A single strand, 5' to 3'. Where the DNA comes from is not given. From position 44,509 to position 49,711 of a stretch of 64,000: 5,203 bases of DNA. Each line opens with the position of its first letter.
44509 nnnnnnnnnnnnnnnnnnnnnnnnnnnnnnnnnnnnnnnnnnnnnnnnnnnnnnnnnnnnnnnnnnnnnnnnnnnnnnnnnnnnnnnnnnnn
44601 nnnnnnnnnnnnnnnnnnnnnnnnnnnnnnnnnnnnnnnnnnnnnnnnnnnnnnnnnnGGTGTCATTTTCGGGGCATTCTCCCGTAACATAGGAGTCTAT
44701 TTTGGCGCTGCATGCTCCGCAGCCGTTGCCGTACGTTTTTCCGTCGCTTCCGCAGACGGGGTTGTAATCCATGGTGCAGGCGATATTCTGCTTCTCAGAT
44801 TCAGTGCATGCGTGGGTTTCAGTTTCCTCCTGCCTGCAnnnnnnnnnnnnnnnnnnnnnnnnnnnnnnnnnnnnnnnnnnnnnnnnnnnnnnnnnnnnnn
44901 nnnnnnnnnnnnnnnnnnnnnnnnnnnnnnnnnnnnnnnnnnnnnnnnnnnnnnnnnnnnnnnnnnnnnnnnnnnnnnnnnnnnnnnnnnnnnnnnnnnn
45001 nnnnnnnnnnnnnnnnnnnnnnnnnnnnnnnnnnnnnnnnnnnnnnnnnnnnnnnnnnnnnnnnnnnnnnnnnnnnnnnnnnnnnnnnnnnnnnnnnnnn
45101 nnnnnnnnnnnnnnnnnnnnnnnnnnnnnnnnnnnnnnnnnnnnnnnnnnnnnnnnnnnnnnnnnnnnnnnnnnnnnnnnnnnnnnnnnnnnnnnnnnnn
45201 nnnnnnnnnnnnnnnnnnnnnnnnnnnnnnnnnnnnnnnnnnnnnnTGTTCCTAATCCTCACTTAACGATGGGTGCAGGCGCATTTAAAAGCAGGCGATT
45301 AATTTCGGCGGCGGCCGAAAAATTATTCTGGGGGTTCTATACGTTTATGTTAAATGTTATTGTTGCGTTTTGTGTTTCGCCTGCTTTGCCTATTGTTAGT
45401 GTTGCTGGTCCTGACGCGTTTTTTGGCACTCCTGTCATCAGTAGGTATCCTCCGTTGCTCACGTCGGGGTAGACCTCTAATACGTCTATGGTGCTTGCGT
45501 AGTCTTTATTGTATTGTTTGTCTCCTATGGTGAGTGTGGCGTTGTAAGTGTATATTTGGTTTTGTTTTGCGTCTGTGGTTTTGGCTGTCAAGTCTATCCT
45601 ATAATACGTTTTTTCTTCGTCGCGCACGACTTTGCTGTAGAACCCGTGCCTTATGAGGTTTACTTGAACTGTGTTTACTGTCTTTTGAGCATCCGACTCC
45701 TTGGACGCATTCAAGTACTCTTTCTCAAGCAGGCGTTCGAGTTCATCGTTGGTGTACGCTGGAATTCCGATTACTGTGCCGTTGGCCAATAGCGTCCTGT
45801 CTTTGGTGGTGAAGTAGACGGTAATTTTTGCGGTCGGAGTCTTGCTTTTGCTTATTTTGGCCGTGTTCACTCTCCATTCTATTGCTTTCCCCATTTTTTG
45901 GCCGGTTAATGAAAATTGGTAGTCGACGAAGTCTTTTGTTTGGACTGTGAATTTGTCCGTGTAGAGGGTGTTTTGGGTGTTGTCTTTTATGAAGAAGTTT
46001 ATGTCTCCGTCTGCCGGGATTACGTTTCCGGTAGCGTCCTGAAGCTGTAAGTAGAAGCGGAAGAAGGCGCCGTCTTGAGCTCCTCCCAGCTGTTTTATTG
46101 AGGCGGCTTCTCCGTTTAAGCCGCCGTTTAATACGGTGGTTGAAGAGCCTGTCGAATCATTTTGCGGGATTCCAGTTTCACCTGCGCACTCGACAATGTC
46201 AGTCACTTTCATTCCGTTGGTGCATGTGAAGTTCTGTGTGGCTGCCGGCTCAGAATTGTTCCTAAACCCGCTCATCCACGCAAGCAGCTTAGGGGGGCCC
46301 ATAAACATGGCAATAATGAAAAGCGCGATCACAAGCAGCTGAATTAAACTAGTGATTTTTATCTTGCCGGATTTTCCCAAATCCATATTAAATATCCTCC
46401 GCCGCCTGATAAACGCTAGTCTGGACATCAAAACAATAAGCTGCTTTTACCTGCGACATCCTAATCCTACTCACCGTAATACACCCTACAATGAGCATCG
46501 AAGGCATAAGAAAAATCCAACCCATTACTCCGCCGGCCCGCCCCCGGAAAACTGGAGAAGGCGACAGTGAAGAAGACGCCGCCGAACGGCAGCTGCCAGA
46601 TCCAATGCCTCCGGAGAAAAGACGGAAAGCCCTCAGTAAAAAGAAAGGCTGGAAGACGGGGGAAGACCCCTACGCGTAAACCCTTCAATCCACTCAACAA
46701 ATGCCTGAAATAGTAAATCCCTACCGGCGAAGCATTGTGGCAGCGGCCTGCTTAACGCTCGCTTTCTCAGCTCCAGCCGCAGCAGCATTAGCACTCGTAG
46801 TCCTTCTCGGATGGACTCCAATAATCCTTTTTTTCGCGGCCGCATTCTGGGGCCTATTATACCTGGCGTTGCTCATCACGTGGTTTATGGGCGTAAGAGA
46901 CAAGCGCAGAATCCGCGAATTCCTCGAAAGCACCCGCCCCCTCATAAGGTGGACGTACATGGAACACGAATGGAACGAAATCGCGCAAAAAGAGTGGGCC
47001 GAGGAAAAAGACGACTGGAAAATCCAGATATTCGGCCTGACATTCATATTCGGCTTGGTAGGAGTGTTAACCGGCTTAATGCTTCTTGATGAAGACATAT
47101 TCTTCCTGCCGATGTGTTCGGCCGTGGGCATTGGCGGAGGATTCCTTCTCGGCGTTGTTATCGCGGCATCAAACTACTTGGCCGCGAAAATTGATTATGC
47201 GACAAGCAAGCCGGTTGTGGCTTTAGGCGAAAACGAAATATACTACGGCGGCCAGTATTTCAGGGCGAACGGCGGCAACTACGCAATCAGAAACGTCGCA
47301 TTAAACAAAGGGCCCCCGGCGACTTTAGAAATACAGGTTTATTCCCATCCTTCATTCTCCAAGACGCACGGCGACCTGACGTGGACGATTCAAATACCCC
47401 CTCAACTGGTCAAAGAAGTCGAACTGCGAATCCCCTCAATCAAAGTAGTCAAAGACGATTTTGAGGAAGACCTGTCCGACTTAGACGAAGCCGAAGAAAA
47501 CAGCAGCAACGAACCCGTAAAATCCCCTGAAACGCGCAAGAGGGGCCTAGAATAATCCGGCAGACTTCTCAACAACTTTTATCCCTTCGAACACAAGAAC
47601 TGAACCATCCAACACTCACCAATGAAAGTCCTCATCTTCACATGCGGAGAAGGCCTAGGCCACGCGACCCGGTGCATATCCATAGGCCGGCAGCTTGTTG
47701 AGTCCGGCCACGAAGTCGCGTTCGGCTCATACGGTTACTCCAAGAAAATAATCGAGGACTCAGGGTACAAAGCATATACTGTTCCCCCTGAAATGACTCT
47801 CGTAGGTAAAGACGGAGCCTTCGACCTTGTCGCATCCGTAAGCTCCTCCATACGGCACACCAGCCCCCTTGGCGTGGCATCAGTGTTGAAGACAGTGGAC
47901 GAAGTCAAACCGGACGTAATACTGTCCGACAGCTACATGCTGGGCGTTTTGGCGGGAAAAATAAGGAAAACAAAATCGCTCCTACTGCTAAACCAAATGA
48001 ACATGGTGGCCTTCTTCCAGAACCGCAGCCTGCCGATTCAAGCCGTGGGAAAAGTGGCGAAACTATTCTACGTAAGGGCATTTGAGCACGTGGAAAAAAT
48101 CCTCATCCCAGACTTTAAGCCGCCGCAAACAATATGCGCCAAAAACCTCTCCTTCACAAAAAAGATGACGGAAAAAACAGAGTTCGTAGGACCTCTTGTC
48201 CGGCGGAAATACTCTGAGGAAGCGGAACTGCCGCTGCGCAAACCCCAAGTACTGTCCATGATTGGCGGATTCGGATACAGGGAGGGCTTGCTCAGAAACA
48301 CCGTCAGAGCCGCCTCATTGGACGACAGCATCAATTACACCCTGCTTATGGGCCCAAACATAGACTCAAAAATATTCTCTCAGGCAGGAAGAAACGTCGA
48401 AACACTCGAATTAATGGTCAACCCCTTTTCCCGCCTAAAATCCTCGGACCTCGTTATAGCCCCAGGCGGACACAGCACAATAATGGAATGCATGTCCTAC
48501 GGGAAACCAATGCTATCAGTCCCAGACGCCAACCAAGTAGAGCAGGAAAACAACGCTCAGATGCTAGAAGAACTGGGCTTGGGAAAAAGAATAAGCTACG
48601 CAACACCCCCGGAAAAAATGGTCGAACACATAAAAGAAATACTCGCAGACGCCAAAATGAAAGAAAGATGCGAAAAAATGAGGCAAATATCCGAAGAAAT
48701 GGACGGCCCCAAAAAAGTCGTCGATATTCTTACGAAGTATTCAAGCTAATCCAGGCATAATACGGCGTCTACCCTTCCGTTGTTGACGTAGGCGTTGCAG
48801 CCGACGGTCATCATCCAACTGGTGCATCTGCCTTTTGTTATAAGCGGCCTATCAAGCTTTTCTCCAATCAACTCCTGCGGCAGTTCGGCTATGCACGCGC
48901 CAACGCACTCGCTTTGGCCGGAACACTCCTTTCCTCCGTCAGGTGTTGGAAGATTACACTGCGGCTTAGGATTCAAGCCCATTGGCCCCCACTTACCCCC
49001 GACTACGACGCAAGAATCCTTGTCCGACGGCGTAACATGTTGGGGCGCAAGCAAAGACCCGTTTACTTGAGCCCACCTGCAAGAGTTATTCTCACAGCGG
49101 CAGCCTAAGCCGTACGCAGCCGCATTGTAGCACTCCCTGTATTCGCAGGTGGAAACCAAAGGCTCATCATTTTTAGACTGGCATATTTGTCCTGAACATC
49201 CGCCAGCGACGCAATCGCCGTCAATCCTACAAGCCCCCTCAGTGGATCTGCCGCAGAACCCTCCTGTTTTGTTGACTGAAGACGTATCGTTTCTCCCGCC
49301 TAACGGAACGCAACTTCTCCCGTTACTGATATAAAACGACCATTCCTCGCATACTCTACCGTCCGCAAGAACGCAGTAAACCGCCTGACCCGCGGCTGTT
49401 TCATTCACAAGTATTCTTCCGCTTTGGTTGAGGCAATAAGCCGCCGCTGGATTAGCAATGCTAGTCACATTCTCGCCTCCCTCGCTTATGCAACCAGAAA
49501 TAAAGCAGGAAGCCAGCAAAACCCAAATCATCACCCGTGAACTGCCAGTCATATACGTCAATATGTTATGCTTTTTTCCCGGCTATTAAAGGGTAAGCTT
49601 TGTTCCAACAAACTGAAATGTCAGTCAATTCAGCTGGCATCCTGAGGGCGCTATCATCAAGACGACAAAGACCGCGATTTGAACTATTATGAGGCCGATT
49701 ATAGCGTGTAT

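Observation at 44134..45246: Kazal-type protease-inhibitor-like domain in an archaeal secreted Cys-rich protein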

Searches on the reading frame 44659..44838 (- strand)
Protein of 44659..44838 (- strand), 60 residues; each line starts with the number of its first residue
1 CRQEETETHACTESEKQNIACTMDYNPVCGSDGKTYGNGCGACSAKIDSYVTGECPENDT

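Call 60: predict_structure(alignment_id=A5)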
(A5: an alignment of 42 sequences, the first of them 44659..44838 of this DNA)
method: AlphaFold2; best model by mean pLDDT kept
length: 60 residues; sequences in the alignment: 42
mean_pLDDT: 84.7   pTM: 0.64
mean pLDDT of the five models: 84.7, 83.2, 82.3, 81.5, 81.4
residues with pLDDT >= 90: 36; 70-90: 15; 50-70: 5; < 50: 4
segments of 3 or more residues with pLDDT < 50: 1-3
pLDDT, mean of each block of 10 residues (from residue 1): 66 90 90 92 93 78
secondary structure, 60 per line:
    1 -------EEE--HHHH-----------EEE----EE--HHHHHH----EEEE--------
elements in order: E8-10 H13-16 E28-30 H39-44 E49-52

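Call 62: fold_search(model_id=the predicted structure, library=pdb)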
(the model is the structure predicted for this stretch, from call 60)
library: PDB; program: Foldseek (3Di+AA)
matches with E <= 10: 109; with E <= 0.001: 0
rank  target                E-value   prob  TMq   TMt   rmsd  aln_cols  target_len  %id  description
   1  1cso_I                3.8e-03  1.00  0.50  0.58   2.8        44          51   41  CRYSTAL STRUCTURE OF THE OMTKY3 P1 VARIANT OMTKY3-ILE18I IN COMPLEX WITH SGPB (released 2000-01-12)
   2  1sge_I                4.1e-03  1.00  0.53  0.61   1.9        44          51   43  GLU 18 VARIANT OF TURKEY OVOMUCOID INHIBITOR THIRD DOMAIN COMPLEXED WITH STREPTOMYCES GRISEUS PROTEINASE B AT PH 6.5 (released 2003-08-26)
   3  4hgu                  4.4e-03  1.00  0.56  0.79   2.0        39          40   44  Crystal Structure of Galleria mellonella Silk Protease Inhibitor 2 (released 2013-10-09)
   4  2ovo                  4.4e-03  1.00  0.53  0.56   1.9        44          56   45  THE CRYSTAL AND MOLECULAR STRUCTURE OF THE THIRD DOMAIN OF SILVER PHEASANT OVOMUCOID (OMSVP3) (released 1985-11-08)
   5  1ppf_I                4.4e-03  1.00  0.57  0.60   2.1        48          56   44  X-RAY CRYSTAL STRUCTURE OF THE COMPLEX OF HUMAN LEUKOCYTE ELASTASE (PMN ELASTASE) AND THE THIRD DOMAIN OF THE TURKEY O (released 1994-01-31)
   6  2sgp_I                4.4e-03  1.00  0.54  0.61   2.9        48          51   42  PRO 18 VARIANT OF TURKEY OVOMUCOID INHIBITOR THIRD DOMAIN COMPLEXED WITH STREPTOMYCES GRISEUS PROTEINASE B AT PH 6.5 (released 2001-01-31)
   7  1ds3                  5.0e-03  1.00  0.56  0.65   2.2        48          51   46  CRYSTAL STRUCTURE OF OMTKY3-CH2-ASP19I (released 2001-01-31)
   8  1sgd_I                5.7e-03  1.00  0.53  0.61   1.9        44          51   43  ASP 18 VARIANT OF TURKEY OVOMUCOID INHIBITOR THIRD DOMAIN COMPLEXED WITH STREPTOMYCES GRISEUS PROTEINASE B AT PH 6.5 (released 2003-08-26)
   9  1sgq_I                5.7e-03  1.00  0.53  0.61   1.9        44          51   43  GLY 18 VARIANT OF TURKEY OVOMUCOID INHIBITOR THIRD DOMAIN COMPLEXED WITH STREPTOMYCES GRISEUS PROTEINASE B (released 1995-10-15)
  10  2erw                  6.5e-03  1.00  0.55  0.61   2.4        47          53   42  Crystal Structure of Infestin 4, a factor XIIa inhibitor (released 2006-10-31)
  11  2kmo_MODEL_1_A        7.0e-03  1.00  0.60  0.78   1.3        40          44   42  Solution structure of native Leech-derived tryptase inhibitor, LDTI (released 2009-11-10)
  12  1sgr_I                7.0e-03  1.00  0.57  0.65   2.1        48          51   44  LEU 18 VARIANT OF TURKEY OVOMUCOID INHIBITOR THIRD DOMAIN COMPLEXED WITH STREPTOMYCES GRISEUS PROTEINASE B (released 1995-10-15)
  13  1ct2_I                7.0e-03  1.00  0.50  0.58   2.8        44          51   41  CRYSTAL STRUCTURE OF THE OMTKY3 P1 VARIANT OMTKY3-THR18I IN COMPLEX WITH SGPB (released 2000-01-12)
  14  1hja_I                7.5e-03  1.00  0.53  0.60   2.0        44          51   43  LYS 18 VARIANT OF TURKEY OVOMUCOID INHIBITOR THIRD DOMAIN COMPLEXED WITH ALPHA-CHYMOTRYPSIN (released 1998-01-14)
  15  2gkt                  8.0e-03  1.00  0.53  0.61   1.9        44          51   41  Crystal structure of the P14'-Ala32 variant of the N-terminally truncated OMTKY3-del(1-5) (released 2007-02-13)
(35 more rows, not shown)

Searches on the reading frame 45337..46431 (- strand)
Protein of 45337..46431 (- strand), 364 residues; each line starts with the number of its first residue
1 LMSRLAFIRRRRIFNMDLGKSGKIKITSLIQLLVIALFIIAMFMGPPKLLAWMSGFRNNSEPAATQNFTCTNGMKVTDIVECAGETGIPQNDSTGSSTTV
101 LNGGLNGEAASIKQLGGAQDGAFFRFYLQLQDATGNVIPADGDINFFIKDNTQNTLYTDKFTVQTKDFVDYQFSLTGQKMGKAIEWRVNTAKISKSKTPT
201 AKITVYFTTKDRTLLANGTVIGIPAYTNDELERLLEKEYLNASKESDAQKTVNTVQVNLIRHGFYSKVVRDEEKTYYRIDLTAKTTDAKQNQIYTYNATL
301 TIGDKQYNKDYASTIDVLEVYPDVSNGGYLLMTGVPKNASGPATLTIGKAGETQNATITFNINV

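Call 10: search_protein_families(library=pfam, proteins=[window:45337-46431:-], max_evalue=0.01)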
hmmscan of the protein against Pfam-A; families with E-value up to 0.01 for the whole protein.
window:45337-46431:- (364 aa): 0 families

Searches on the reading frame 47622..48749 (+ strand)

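Call 10: search_protein_families(library=pfam, proteins=[window:47622-48749:+], max_evalue=0.01)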
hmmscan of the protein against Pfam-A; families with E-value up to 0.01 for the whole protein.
window:47622-48749:+ (375 aa): 3 families
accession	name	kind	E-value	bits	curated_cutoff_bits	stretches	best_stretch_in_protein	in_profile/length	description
PF04101.22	Glyco_tran_28_C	-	3.3e-16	60.2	22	1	246-354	40-154/166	Glycosyltransferase family 28 C-terminal domain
PF13528.12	Glyco_trans_1_3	-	1.7e-14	54.2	25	2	272-325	252-305/322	Glycosyl transferase family 1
PF06722.18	EryCIII-like_C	-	0.00022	21.7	31.7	1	272-370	45-142/145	Erythromycin biosynthesis protein CIII-like, C-terminal domain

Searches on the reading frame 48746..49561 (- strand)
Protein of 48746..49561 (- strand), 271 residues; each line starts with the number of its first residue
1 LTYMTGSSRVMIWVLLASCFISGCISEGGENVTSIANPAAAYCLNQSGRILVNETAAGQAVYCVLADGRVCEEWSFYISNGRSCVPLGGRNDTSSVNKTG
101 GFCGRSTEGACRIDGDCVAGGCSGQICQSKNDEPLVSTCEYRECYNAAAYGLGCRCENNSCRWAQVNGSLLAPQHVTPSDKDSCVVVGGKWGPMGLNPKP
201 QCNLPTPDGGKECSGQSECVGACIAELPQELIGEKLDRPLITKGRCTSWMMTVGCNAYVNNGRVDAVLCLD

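Call 65: search_protein_families(library=pfam, proteins=[window:48746-49561:-], max_evalue=0.001)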
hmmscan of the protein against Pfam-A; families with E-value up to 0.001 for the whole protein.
window:48746-49561:- (271 aa): 1 family
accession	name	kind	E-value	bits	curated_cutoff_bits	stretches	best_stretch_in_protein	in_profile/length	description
PF03891.20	DUF333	-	5.7e-16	59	25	1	35-77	2-44/47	Domain of unknown function (DUF333)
